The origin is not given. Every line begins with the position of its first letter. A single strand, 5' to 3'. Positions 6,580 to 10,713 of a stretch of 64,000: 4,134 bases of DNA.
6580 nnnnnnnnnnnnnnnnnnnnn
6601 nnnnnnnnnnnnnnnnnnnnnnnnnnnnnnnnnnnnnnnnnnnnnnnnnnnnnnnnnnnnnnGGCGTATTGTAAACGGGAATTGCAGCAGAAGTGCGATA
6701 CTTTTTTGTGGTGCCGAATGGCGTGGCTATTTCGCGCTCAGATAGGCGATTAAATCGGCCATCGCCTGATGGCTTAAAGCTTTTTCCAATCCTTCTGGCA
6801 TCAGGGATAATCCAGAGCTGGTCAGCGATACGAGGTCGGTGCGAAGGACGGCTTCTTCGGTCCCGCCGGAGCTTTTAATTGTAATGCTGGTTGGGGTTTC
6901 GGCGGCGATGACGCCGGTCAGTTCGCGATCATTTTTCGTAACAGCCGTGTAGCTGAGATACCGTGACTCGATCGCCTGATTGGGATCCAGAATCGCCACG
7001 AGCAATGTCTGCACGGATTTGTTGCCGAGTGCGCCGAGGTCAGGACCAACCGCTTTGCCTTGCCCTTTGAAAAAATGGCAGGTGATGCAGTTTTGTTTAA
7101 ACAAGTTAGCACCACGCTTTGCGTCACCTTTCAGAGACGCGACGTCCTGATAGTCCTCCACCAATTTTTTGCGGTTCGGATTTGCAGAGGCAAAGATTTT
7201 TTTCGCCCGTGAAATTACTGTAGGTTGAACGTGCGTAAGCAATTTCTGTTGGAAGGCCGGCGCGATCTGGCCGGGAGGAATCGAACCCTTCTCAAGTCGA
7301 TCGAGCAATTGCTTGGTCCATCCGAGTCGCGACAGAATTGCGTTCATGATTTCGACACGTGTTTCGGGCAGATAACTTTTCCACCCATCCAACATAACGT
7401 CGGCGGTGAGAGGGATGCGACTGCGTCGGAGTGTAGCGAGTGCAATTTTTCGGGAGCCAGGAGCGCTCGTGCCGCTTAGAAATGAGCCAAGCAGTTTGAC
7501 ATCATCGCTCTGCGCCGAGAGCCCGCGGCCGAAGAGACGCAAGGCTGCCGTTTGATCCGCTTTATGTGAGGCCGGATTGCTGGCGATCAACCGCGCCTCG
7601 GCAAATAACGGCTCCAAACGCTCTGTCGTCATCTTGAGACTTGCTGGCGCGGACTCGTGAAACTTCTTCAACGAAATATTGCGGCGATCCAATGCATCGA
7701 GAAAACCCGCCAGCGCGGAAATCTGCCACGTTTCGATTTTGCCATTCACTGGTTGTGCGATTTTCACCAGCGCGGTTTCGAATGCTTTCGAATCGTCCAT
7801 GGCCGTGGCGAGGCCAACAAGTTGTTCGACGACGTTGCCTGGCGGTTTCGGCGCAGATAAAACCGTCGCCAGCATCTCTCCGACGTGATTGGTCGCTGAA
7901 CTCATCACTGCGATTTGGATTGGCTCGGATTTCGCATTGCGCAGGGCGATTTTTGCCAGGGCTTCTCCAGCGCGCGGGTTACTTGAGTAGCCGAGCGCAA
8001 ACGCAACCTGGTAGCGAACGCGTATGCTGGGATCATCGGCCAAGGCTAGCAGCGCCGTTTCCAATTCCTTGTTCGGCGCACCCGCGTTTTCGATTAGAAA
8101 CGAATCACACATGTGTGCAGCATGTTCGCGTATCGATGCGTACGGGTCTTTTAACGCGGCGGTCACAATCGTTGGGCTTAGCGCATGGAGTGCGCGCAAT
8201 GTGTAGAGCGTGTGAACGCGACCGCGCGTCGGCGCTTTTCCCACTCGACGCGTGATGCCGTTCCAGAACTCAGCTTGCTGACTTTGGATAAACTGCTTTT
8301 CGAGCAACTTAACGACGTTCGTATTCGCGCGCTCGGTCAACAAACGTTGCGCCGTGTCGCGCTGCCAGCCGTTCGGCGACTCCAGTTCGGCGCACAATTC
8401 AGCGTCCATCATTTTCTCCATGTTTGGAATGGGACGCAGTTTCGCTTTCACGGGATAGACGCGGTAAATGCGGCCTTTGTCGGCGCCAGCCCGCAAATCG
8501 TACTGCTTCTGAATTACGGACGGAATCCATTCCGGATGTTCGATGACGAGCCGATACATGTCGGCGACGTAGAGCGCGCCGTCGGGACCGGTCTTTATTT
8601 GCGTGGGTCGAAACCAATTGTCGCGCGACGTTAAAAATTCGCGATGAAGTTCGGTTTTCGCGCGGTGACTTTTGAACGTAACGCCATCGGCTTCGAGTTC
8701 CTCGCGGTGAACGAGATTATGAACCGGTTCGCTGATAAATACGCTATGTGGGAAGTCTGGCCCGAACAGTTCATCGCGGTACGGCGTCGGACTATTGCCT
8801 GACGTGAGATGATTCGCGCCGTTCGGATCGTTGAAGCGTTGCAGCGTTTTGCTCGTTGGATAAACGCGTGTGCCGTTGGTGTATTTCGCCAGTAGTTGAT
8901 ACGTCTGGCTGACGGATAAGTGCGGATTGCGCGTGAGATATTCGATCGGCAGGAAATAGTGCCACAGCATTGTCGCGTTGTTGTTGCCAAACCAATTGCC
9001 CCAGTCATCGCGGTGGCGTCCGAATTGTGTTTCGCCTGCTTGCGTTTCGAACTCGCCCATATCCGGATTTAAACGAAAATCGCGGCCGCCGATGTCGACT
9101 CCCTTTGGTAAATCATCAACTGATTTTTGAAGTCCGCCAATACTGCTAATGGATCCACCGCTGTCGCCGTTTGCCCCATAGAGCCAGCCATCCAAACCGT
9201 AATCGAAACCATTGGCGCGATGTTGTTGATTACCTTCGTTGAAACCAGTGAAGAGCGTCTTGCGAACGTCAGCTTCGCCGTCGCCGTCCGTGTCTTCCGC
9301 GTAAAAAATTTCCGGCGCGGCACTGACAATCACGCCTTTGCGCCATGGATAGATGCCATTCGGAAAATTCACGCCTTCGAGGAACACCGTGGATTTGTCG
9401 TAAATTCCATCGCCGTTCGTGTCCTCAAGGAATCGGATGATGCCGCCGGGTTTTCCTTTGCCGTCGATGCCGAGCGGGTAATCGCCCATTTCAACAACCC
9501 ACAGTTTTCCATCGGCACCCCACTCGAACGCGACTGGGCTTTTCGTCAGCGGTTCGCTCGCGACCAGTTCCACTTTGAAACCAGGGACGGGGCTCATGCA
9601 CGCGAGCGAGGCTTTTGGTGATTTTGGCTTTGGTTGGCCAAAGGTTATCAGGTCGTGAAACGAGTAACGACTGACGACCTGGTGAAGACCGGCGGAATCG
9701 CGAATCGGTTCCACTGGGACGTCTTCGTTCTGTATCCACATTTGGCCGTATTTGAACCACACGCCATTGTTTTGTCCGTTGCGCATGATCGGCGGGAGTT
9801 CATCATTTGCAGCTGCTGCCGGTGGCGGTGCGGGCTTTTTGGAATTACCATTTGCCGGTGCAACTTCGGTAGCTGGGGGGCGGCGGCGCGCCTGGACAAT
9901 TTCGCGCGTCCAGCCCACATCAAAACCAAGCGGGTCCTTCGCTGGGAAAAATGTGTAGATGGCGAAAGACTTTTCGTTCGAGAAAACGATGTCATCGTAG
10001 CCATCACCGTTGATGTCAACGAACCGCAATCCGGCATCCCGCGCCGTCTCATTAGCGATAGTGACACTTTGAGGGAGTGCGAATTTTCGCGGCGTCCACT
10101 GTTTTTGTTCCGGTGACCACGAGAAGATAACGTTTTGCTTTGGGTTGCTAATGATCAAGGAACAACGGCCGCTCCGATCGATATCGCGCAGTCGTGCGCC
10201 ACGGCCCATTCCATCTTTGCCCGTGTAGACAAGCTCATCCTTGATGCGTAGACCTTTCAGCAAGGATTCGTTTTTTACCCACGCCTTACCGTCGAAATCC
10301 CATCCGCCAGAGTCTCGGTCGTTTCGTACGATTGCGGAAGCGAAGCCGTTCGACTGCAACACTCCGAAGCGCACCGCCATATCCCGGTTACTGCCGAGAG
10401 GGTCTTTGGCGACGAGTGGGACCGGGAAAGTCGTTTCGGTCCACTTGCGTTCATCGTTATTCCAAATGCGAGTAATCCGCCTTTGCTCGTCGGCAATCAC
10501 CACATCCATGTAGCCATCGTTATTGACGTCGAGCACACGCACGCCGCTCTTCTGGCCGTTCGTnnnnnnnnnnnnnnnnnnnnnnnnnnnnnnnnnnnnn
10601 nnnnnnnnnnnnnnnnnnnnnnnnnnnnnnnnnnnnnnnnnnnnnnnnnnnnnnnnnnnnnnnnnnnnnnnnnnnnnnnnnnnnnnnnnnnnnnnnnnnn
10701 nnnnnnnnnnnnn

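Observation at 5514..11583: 1618-aa fusion of a carbohydrate-esterase-like domain, FG-GAP repeats and the PVC dehydrogenase/HEAT/CxxCH heme-binding architecture, followed by a C39-like peptidase gene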

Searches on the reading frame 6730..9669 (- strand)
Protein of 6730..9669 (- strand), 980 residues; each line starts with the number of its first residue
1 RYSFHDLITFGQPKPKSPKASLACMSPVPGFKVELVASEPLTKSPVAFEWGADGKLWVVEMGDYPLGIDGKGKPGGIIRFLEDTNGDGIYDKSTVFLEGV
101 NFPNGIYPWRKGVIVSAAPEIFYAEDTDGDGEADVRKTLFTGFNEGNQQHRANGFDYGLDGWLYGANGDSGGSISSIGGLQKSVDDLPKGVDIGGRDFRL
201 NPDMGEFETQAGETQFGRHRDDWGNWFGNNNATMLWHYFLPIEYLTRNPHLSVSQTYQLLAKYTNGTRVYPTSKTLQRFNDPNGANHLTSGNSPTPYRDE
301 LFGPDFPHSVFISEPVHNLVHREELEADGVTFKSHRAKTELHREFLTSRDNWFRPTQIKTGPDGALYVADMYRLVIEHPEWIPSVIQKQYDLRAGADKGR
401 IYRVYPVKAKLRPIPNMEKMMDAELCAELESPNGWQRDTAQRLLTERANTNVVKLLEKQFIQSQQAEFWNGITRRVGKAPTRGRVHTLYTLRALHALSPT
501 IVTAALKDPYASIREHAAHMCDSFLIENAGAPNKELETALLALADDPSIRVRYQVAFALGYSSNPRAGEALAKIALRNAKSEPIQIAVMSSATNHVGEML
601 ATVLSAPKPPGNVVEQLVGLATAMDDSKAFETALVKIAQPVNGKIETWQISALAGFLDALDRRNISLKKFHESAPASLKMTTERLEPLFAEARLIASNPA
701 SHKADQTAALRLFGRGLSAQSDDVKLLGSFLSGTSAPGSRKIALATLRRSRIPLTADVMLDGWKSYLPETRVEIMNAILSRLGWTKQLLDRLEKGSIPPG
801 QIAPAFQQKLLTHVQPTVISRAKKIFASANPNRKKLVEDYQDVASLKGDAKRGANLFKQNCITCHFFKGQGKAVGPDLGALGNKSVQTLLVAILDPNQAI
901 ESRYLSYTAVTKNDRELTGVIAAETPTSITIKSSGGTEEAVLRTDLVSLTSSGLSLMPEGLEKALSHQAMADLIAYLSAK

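Call 56: predict_structure(alignment_id=A2)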
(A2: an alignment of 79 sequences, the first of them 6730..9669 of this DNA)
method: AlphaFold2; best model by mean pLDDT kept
length: 980 residues; sequences in the alignment: 79
mean_pLDDT: 89.0   pTM: 0.84
mean pLDDT of the five models: 89.0, 88.8, 86.4, 85.9, 83.4
residues with pLDDT >= 90: 643; 70-90: 269; 50-70: 61; < 50: 7
segments of 3 or more residues with pLDDT < 50: 474-479
pLDDT, mean of each block of 10 residues (from residue 1): 61 88 97 97 93 96 72 88 93 95 90 92 95 95 77 81 86 90 73 90 93 86 92 87 89 89 90 77 77 89 93 93 95 94 96 93 97 81 76 87 97 95 96 96 96 96 80 51 94 95 96 96 85 91 97 97 95 96 96 97 93 95 95 95 91 95 92 94 95 91 91 93 94 89 92 92 91 93 94 89 87 93 84 75 89 90 81 73 79 68 81 91 87 86 91 71 86 87
secondary structure, 60 per line:
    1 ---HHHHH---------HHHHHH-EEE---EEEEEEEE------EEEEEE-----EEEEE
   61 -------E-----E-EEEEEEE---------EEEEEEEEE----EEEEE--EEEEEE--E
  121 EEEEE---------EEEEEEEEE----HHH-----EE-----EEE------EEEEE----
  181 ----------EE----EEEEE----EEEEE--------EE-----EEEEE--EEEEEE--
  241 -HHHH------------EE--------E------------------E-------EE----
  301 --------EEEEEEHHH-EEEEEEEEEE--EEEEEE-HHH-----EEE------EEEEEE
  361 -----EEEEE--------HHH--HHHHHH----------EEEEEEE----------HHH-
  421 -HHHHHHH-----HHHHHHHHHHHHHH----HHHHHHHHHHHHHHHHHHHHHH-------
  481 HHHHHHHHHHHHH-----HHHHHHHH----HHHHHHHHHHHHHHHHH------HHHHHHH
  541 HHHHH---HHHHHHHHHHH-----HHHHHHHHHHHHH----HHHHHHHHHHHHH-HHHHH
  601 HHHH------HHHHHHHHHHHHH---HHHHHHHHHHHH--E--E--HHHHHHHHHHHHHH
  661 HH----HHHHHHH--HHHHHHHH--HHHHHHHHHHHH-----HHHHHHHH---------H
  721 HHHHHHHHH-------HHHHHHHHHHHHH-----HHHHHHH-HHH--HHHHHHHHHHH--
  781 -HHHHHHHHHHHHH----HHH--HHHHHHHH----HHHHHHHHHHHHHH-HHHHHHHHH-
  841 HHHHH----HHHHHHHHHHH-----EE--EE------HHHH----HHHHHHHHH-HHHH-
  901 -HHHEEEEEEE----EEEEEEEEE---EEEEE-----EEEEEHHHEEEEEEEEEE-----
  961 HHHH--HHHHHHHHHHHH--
elements in order (helices of 4 or more, strands of 3 or more residues): H4-8 H18-23 E25-27 E31-38 E45-50 E56-60 E76-82 E92-100 E105-109 E112-117 E120-125 E135-143 E163-165 E172-176 E197-201 E206-210 E226-230 E233-238 H242-245 E309-314 E319-328 E331-336 E346-348 E355-360 E366-370 H384-389 E400-406 H422-428 H434-447 H452-473 H481-493 H499-506 H511-527 H534-545 H549-559 H565-577 H582-594 H596-604 H611-623 H627-638 H647-662 H667-673 H676-683 H686-697 H703-710 H720-729 H737-749 H755-761 H768-778 H782-794 H804-811 H816-829 H831-839 H841-845 H850-860 H878-881 H886-894 H896-899 E905-911 E916-924 E928-932 E938-942 E946-955 H961-964 H967-978

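Call 58: fold_search(model_id=the predicted structure, library=pdb)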
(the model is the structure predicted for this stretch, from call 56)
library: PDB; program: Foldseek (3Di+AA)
matches with E <= 10: 1231; with E <= 0.001: 69
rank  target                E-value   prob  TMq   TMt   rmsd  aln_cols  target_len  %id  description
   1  5d9d                  3.6e-06  1.00  0.23  0.64   8.6       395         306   13  Luciferin-regenerating enzyme solved by SAD using synchrotron radiation at room temperature (released 2015-09-23)
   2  5d9b                  3.6e-06  1.00  0.23  0.64   8.5       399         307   14  Luciferin-regenerating enzyme solved by SIRAS using XFEL (refined against native data) (released 2015-09-23)
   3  8dit_B                3.7e-06  1.00  0.18  0.20  33.5       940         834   11  Cryo-EM structure of a HOPS core complex containing Vps33, Vps16, and Vps18 (released 2022-08-31)
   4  7zs2                  6.0e-06  1.00  0.13  0.41   3.5       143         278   24  Diheme cytochrome c Kustd1711 from Kuenenia stuttgartiensis, M292H mutant (released 2023-05-17)
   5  7zs0                  1.2e-05  1.00  0.13  0.41   3.1       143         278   25  Diheme cytochrome c Kustd1711 from Kuenenia stuttgartiensis (released 2023-05-17)
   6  7zs1                  2.1e-05  1.00  0.13  0.41   3.2       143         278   24  Diheme cytochrome c Kustd1711 from Kuenenia stuttgartiensis, M292C mutant (released 2023-05-17)
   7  8or3_C                2.1e-05  1.00  0.15  0.14  16.7       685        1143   13  CAND1-CUL1-RBX1-SKP1-SKP2-DCNL1 (released 2023-06-28)
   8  9d9z_B                3.2e-05  1.00  0.19  0.06  30.3      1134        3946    9  Structure of human UBR4-KCMF1-CaM E3 ligase complex (Silencing Factor of the Integrated stress response, SiFI) (released 2025-06-11)
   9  7z8r_D                3.9e-05  1.00  0.15  0.14  17.4       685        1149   12  CAND1-CUL1-RBX1 (released 2023-04-19)
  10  7cru_A                7.6e-05  1.00  0.18  0.32  12.5       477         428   12  hnRNPK NLS in complex with Importin alpha 1 (KPNA2) (released 2021-11-17)
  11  4zdu_A                7.6e-05  1.00  0.18  0.31  12.7       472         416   14  Crystal structure of importin-alpha bound to a non-classical nuclear localization signal of the influenza A virus nucl (released 2015-10-21)
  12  7z8v_D                7.9e-05  1.00  0.14  0.13  17.4       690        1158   12  CAND1-SCF-SKP2 (SKP1deldel) CAND1 engaged SCF rocked (released 2023-04-19)
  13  5h2x_A                8.3e-05  1.00  0.19  0.33  11.9       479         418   10  Crystal structure of the karyopherin Kap60p bound to the SUMO protease Ulp1p (150-172) (released 2016-12-14)
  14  3fex_C                8.6e-05  1.00  0.18  0.33  12.4       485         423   12  Crystal structure of the CBC-importin alpha complex. (released 2009-08-11)
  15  5min_A                8.9e-05  1.00  0.24  0.47  12.1       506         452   12  Apo form of the soluble PQQ-dependent Glucose Dehydrogenase from Acinetobacter calcoaceticus (released 2017-12-20)
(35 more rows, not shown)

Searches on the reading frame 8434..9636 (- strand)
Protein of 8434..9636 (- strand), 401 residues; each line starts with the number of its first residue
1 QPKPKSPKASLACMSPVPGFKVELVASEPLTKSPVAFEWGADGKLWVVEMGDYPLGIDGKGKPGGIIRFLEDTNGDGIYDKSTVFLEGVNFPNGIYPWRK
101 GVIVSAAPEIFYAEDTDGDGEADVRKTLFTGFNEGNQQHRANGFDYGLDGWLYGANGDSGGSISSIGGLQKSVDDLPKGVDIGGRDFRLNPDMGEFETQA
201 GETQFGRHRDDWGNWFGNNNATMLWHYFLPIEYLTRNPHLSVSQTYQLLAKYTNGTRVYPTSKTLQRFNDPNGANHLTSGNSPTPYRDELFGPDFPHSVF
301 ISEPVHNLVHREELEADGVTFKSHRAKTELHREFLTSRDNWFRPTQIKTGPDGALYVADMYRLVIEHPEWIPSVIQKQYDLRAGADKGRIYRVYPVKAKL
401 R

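Call 59: search_solved_structures(query=window:8434-9636:-, max_evalue=10, show_alignments=4)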
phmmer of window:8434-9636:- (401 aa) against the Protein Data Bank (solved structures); distinct sequences matched with E-value up to 10: 5.
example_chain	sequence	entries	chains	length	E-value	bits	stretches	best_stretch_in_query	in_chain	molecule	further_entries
9lsa_A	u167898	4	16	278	0.05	15.8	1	63-126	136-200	Red fluorescent protein,grafted calcium-binding sequence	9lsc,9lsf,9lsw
1vpb_A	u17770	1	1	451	0.33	13.1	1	115-164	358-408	putative modulator of DNA gyrase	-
5u1a_A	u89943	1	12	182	1.3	11.2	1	259-361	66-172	Ferritin,MtrE protein chimera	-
25ho_A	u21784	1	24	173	1.4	11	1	258-362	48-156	Bacterial non-heme ferritin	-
5u1b_A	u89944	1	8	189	1.8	10.7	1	259-361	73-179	MtrE protein,Ferritin chimera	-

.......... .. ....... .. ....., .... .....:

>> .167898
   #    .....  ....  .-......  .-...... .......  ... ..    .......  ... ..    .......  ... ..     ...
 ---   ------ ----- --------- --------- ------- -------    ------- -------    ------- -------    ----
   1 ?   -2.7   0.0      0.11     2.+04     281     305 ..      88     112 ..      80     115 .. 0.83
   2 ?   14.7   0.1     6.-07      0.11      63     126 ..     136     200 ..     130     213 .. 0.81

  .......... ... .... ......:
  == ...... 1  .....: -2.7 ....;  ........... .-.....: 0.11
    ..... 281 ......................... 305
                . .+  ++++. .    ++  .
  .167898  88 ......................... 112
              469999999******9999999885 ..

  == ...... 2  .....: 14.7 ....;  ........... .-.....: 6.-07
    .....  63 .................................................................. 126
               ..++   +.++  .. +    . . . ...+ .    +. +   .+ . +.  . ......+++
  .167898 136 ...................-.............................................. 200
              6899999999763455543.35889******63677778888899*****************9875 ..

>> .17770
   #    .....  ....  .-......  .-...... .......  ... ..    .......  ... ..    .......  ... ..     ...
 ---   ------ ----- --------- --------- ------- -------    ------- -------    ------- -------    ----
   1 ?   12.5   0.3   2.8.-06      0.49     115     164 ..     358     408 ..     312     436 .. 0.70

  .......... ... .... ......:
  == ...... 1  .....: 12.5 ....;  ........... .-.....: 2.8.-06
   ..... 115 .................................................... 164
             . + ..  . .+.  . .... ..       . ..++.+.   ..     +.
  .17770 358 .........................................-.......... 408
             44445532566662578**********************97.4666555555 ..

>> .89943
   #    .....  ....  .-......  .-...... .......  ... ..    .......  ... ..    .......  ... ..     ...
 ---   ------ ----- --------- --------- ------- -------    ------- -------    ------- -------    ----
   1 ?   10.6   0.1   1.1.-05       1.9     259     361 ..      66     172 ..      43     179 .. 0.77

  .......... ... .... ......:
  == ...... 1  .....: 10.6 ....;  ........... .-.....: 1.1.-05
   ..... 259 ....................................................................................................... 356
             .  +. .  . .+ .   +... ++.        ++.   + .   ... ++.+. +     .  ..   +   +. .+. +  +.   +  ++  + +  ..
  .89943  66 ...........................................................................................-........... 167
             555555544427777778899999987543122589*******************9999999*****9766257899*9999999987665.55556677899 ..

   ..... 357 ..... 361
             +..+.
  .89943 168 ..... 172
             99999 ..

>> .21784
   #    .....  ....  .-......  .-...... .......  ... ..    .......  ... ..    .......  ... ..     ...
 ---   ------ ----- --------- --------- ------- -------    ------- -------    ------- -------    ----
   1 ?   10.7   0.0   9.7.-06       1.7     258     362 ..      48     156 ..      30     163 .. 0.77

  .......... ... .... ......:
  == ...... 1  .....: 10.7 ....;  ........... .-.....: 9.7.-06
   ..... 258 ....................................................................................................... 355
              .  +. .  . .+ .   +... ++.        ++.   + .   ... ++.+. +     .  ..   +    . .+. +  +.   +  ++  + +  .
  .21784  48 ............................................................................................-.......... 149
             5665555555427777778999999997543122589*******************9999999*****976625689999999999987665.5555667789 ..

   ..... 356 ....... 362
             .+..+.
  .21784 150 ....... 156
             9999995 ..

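Call 60: search_protein_families(library=pfam, proteins=[window:8434-9636:-], max_evalue=10)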
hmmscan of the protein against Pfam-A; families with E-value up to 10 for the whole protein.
window:8434-9636:- (401 aa): 1 family
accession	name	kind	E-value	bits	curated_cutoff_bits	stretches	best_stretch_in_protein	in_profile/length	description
PF23500.1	DUF7133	-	4.4e-151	504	27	1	6-396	1-384/385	Domain of unknown function (DUF7133)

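Call 92: search_solved_structures(query=A6, max_evalue=10, show_alignments=5)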
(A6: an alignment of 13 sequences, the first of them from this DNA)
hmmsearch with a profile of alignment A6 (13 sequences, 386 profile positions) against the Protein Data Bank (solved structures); distinct sequences matched with E-value up to 10: 1.
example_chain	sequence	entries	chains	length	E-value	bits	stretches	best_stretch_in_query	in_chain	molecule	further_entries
7bux_A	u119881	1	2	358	0.74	11.8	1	16-50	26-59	FPS2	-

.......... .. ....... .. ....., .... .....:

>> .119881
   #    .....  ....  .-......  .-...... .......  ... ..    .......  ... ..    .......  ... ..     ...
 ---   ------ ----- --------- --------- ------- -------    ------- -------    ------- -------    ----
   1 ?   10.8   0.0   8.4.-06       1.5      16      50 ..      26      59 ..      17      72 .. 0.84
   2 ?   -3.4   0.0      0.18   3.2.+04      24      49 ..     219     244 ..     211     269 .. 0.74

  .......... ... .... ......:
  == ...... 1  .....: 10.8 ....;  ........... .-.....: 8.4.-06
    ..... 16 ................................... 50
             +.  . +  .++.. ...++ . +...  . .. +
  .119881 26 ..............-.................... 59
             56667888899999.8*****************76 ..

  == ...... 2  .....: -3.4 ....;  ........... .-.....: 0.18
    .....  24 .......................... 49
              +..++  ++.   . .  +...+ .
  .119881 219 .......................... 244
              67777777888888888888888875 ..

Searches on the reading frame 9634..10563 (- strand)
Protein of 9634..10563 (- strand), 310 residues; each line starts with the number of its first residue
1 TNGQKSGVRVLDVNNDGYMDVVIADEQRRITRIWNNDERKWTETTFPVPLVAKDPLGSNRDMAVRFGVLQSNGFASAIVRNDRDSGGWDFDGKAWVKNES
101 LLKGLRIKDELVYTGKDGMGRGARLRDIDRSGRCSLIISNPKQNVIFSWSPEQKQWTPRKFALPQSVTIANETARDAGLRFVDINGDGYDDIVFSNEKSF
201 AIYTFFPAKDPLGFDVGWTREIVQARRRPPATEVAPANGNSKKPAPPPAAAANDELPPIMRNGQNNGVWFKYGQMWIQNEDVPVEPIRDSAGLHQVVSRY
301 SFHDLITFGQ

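Call 60: search_protein_families(library=pfam, proteins=[window:9634-10563:-], max_evalue=10)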
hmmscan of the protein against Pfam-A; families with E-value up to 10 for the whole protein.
window:9634-10563:- (310 aa): 9 families
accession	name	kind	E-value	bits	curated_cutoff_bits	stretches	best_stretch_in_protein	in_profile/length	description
PF13517.12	FG-GAP_3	-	3.9e-12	47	26.9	2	127-193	1-60/61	FG-GAP-like repeat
PF01839.29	FG-GAP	-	2.3e-06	27.8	22.1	2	181-194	7-20/37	FG-GAP repeat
PF21955.1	CarG-like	-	0.00071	20.2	28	2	5-24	2-21/144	Carbapenem resistance protein CarG-like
PF12256.14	TcdB_toxin_midN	-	0.0029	17.4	24.8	1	157-196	8-47/181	Insecticide toxin TcdB middle/N-terminal region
PF11932.13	DUF3450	-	0.031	14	32.6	1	124-174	177-227/241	Protein of unknown function (DUF3450)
PF21766.3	Dit_C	-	0.096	12.8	27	1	166-199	68-101/165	Dit, C-terminal domain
PF00036.39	EF-hand_1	-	0.15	12.1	25.4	1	9-20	7-18/29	EF hand domain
PF16743.10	PliI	-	0.16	12.1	27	1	179-197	62-80/123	Periplasmic lysozyme inhibitor of I-type lysozyme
PF13202.12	EF-hand_5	-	3.2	7.8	25.9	0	179-189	5-15/25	EF hand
